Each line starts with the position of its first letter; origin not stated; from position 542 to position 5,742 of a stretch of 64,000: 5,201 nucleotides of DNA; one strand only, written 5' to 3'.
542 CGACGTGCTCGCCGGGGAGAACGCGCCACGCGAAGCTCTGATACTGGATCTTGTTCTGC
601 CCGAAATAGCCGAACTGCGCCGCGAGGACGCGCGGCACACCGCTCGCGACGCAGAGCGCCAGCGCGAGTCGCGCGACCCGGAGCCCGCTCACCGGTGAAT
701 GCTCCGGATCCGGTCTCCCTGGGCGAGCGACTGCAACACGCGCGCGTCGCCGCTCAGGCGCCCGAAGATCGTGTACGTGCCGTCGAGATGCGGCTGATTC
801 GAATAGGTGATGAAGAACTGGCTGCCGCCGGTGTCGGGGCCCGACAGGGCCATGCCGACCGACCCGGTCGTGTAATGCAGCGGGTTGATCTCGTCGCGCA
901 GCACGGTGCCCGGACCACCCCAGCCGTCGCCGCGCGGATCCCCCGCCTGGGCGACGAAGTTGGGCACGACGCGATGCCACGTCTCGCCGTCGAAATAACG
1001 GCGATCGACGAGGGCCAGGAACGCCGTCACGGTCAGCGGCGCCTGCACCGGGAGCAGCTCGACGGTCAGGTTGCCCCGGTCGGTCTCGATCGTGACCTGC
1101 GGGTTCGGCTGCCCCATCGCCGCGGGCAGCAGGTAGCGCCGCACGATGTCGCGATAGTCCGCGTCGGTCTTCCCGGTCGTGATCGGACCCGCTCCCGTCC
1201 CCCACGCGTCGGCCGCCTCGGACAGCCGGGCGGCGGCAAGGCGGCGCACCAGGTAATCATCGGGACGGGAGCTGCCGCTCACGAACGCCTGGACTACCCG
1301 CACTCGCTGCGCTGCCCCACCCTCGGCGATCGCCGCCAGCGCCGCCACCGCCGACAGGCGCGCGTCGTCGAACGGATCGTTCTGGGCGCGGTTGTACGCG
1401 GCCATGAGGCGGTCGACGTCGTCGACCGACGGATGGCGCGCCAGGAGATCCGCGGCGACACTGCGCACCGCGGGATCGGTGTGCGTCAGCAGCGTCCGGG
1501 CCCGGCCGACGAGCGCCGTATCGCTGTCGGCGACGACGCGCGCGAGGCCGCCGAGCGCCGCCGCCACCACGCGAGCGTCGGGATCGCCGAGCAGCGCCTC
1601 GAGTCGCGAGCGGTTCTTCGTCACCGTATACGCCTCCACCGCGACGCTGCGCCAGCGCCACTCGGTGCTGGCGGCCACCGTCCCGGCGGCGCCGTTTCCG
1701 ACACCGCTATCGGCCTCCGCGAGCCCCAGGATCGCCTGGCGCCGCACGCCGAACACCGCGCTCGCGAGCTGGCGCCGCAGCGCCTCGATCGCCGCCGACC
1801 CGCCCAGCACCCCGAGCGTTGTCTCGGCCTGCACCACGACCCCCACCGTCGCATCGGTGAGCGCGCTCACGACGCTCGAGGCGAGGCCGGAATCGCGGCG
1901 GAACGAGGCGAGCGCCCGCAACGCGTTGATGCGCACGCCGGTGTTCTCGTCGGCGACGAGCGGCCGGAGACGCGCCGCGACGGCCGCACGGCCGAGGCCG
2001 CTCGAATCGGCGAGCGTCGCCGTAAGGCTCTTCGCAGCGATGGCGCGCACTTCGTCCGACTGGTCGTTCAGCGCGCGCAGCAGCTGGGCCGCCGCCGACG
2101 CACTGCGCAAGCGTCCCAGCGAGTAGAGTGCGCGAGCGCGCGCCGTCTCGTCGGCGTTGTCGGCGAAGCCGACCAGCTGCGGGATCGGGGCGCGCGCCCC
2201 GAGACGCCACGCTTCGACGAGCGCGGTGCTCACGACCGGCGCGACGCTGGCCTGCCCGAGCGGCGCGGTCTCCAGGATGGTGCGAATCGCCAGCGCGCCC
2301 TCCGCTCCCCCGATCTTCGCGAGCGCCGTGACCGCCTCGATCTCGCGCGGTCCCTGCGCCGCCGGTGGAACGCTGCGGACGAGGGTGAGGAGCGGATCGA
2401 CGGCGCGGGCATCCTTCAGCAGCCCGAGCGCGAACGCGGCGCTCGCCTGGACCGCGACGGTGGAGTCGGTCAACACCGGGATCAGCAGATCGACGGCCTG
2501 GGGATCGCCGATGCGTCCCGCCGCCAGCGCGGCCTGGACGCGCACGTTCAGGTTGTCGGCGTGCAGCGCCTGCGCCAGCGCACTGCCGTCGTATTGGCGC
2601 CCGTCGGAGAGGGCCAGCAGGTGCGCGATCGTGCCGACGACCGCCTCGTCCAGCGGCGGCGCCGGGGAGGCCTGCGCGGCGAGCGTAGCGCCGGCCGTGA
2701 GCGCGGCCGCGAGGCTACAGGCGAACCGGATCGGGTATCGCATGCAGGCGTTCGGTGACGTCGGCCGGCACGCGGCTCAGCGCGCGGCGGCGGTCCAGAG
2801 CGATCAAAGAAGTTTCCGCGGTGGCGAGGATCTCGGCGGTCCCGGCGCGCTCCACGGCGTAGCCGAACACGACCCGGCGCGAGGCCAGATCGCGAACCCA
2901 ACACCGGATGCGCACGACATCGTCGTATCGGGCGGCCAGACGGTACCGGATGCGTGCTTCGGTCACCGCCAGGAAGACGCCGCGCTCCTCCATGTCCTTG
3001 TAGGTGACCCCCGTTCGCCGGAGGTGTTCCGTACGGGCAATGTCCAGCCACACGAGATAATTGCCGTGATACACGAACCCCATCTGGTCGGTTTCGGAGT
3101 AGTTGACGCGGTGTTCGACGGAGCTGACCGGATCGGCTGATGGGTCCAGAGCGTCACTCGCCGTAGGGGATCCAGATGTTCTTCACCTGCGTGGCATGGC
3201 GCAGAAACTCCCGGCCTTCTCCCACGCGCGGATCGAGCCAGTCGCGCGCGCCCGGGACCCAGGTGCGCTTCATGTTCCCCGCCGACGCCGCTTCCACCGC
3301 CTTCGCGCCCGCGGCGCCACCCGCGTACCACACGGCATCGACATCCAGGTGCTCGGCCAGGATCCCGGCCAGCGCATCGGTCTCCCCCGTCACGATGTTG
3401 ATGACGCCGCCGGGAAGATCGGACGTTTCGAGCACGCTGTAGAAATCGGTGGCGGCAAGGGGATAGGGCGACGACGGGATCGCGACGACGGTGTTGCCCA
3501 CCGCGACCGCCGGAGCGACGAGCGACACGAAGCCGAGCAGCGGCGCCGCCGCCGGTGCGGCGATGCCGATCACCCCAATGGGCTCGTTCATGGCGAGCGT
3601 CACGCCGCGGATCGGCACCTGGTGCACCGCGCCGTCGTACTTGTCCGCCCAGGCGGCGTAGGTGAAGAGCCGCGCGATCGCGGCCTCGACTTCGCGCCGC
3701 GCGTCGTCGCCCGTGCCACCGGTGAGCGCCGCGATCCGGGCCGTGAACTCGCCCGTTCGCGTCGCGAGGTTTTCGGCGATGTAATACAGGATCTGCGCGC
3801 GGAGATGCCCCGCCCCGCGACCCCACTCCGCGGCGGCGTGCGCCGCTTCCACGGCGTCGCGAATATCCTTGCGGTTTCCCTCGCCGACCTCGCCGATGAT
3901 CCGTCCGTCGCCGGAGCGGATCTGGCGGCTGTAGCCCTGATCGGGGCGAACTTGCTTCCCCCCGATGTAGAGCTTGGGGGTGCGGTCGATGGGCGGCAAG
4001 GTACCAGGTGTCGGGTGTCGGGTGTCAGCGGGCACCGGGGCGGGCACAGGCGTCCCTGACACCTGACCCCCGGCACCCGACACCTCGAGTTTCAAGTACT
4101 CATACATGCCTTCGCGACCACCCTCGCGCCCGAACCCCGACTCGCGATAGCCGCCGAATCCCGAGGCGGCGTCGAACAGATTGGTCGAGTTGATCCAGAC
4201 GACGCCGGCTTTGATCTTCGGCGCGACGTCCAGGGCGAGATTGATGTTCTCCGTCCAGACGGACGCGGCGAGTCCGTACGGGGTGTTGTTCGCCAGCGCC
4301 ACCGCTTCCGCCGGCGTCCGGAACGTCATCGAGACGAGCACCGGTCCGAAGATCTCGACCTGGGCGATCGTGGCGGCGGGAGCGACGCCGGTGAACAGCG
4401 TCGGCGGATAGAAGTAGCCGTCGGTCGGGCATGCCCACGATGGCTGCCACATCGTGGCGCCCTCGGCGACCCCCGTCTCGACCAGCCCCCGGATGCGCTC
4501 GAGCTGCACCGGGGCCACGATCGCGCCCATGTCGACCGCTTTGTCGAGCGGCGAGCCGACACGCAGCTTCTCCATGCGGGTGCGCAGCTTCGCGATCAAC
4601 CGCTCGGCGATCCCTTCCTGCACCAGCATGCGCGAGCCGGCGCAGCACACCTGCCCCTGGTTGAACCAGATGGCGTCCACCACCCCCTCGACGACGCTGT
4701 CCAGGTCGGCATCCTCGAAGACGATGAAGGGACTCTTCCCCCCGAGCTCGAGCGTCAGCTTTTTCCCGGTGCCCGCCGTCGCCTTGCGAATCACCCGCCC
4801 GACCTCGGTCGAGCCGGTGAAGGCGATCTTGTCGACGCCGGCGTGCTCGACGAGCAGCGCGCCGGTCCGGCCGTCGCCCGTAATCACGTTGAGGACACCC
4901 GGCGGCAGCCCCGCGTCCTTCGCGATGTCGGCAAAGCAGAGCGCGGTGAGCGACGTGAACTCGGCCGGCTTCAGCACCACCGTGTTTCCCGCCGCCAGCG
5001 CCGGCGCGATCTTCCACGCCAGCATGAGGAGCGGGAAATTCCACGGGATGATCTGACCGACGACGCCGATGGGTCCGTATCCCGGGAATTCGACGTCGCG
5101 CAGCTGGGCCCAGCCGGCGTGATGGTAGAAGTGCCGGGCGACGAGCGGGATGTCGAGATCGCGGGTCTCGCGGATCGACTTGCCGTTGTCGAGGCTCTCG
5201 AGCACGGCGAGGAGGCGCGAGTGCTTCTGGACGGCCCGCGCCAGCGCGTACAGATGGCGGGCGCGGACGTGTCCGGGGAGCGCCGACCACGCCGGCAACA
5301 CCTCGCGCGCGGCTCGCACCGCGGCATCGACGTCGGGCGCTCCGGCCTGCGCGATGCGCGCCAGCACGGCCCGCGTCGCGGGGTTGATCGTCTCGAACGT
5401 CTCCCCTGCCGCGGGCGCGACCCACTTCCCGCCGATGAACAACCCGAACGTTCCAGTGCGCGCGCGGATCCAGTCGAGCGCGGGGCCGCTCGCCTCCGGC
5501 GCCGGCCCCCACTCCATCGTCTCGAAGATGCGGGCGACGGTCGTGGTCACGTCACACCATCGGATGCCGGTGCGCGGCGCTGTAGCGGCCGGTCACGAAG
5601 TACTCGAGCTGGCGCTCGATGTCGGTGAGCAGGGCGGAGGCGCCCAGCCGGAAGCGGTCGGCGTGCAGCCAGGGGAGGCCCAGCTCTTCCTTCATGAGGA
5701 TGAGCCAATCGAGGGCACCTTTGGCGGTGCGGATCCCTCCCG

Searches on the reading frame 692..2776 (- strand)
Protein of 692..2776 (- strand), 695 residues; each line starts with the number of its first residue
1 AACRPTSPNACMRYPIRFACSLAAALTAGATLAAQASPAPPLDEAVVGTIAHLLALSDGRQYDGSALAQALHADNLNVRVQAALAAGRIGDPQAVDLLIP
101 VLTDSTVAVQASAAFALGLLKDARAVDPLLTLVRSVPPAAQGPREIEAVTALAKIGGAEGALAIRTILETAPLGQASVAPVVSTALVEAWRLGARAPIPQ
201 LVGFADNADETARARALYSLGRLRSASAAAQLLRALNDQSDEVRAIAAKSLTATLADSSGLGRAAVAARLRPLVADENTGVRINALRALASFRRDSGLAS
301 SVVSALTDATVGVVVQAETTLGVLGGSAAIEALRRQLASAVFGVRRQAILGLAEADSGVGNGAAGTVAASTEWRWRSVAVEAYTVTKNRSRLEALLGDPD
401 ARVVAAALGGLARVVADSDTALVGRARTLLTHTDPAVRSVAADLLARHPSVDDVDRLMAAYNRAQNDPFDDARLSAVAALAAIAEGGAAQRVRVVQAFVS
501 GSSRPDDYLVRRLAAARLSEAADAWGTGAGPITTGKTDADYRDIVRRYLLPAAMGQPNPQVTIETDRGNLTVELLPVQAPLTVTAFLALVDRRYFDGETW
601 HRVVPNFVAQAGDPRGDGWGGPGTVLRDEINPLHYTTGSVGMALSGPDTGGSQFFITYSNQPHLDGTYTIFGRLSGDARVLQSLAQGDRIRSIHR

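Call 57: search_protein_families(library=pfam, proteins=[window:692-2776:-], max_evalue=0.00001)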
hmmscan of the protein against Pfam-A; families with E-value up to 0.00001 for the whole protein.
window:692-2776:- (695 aa): 4 families
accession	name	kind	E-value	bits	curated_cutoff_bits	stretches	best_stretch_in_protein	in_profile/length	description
PF00160.26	Pro_isomerase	-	5.3e-33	114.9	21.7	1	561-688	2-141/159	Cyclophilin type peptidyl-prolyl cis-trans isomerase/CLD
PF13646.12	HEAT_2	-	1.3e-29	102.8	27.7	3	66-135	3-73/88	HEAT repeats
PF02985.28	HEAT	-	8.9e-11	41.4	23.5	0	232-252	5-25/31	HEAT repeat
PF12717.13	Cnd1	-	9.9e-06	26.1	26.4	0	229-296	23-89/162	non-SMC mitotic condensation complex subunit 1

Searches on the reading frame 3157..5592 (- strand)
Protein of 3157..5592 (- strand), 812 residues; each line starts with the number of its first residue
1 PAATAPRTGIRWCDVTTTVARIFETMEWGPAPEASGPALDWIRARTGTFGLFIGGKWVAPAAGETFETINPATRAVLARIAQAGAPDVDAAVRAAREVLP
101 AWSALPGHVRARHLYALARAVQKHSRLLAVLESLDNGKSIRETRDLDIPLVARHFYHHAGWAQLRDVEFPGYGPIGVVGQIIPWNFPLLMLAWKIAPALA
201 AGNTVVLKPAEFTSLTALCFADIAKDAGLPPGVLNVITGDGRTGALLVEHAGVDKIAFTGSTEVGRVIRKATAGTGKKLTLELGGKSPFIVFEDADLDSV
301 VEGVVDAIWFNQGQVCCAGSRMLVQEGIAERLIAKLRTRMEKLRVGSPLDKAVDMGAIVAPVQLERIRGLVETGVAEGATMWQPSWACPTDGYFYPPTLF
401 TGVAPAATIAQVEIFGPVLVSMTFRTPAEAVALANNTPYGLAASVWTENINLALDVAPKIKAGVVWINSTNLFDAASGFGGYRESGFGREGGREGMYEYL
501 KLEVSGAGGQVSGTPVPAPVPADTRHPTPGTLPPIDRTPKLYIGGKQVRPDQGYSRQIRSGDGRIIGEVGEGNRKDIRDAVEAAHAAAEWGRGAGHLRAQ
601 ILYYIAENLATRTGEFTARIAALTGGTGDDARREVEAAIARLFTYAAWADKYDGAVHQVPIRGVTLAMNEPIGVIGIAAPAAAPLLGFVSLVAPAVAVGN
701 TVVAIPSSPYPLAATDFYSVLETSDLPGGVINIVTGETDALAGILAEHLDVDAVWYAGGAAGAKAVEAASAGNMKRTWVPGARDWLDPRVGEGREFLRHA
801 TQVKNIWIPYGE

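Call 57: search_protein_families(library=pfam, proteins=[window:3157-5592:-], max_evalue=0.00001)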
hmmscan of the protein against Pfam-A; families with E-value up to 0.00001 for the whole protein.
window:3157-5592:- (812 aa): 2 families
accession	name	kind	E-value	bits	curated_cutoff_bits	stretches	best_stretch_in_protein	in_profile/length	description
PF00171.27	Aldedh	-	6e-197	655.2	23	2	57-502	1-458/461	Aldehyde dehydrogenase family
PF07368.16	DUF1487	-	1.2e-06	28.6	23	0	289-344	8-61/215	Protein of unknown function (DUF1487)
